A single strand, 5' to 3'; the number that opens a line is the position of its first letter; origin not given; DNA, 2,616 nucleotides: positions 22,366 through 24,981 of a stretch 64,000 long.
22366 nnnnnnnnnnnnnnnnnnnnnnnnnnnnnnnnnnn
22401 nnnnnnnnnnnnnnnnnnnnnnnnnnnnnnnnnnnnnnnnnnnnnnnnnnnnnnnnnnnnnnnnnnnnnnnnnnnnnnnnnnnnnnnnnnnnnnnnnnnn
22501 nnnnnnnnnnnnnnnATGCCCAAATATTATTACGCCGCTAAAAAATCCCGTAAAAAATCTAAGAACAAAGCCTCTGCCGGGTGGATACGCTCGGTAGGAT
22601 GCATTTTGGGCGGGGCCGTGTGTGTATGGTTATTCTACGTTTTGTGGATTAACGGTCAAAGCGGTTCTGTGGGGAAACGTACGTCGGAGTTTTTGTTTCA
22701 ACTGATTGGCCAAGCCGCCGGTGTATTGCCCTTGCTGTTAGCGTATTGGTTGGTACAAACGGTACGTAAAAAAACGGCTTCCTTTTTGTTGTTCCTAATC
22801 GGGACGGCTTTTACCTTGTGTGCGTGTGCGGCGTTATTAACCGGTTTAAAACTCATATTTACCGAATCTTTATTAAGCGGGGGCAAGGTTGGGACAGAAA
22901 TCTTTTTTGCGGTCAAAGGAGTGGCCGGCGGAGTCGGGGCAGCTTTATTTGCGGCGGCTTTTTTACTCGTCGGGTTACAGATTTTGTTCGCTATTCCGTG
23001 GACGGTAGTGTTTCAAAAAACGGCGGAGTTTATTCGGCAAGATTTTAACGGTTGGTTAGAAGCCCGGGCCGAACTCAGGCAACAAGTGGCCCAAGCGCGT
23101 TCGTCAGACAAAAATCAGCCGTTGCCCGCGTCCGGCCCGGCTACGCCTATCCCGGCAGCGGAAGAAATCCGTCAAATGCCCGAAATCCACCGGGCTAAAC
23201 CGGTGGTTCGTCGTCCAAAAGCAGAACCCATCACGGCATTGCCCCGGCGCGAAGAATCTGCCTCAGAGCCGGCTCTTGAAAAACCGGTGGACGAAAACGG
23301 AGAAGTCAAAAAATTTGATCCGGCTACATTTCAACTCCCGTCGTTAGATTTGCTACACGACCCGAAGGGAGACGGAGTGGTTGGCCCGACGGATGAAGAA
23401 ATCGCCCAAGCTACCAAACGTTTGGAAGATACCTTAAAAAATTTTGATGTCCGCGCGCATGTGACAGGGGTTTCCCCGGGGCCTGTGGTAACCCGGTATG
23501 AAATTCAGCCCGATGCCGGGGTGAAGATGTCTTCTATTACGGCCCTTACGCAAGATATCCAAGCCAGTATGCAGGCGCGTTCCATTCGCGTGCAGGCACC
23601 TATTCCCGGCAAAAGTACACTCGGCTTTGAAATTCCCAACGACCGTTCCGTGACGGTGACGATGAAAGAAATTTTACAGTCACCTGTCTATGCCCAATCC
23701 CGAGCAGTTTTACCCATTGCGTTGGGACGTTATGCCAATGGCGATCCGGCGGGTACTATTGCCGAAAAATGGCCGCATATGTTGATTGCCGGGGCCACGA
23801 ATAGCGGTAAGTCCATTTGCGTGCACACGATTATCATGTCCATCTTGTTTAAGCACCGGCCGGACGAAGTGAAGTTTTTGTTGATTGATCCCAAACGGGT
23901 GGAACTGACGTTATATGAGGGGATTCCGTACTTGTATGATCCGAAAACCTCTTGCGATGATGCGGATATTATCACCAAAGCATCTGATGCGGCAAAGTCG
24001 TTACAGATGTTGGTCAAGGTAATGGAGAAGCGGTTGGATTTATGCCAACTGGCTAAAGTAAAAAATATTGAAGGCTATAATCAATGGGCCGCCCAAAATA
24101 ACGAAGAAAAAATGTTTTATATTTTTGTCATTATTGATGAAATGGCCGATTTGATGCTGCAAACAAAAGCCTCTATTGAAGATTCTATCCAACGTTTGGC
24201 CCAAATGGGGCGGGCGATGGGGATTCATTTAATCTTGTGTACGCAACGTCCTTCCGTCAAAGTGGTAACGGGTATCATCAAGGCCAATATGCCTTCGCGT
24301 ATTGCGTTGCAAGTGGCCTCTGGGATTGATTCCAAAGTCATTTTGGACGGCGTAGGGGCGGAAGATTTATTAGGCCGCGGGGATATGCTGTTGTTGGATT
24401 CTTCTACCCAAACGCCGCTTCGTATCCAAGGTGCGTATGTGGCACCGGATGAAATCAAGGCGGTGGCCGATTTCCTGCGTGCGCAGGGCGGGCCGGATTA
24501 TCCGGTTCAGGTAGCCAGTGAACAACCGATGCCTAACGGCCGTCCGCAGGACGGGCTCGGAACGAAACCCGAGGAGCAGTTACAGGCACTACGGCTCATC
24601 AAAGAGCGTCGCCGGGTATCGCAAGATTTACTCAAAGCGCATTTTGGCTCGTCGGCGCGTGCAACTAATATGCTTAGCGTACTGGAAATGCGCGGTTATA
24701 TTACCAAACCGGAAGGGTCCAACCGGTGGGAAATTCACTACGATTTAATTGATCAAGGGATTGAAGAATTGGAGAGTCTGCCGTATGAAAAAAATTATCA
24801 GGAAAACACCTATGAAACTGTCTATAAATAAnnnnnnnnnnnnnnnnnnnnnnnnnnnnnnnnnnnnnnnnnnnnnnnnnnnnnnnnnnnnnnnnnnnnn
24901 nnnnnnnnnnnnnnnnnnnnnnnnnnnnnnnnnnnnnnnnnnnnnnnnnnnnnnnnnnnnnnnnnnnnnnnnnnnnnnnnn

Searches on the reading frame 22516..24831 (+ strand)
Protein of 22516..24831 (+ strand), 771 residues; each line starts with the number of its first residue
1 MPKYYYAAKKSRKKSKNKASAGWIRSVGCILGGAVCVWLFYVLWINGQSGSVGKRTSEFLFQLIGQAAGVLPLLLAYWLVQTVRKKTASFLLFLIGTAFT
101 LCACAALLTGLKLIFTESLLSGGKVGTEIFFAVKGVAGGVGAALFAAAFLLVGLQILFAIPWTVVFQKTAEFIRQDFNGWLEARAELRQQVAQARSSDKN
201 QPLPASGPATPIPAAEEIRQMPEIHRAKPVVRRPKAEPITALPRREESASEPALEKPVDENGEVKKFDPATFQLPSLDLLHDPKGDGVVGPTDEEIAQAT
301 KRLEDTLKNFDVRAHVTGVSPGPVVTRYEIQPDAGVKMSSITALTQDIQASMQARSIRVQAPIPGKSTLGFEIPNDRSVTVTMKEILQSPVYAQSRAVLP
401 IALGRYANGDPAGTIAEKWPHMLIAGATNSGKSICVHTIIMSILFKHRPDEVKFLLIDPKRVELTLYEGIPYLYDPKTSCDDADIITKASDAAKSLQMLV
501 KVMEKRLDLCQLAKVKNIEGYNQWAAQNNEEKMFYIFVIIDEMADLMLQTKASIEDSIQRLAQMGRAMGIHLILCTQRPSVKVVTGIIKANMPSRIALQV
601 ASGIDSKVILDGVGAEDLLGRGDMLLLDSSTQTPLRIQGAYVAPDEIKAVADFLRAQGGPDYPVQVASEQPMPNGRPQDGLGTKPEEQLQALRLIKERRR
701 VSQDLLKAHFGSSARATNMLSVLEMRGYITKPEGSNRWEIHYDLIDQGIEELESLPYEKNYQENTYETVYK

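Call 87: search_protein_families(library=pfam, proteins=[window:22516-24831:+], max_evalue=0.00001)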
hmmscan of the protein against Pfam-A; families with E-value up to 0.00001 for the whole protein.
window:22516-24831:+ (771 aa): 3 families
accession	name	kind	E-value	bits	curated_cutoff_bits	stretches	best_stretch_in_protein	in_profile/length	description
PF01580.24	FtsK_SpoIIIE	-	8.4e-49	166.4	24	1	384-581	3-221/221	FtsK/SpoIIIE family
PF17854.6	FtsK_alpha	-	2.4e-31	108.4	22.9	1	274-375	1-101/101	FtsK alpha domain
PF13491.11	FtsK_4TM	-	1.8e-09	37.9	23.1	1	49-169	47-170/171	4TM region of DNA translocase FtsK/SpoIIIE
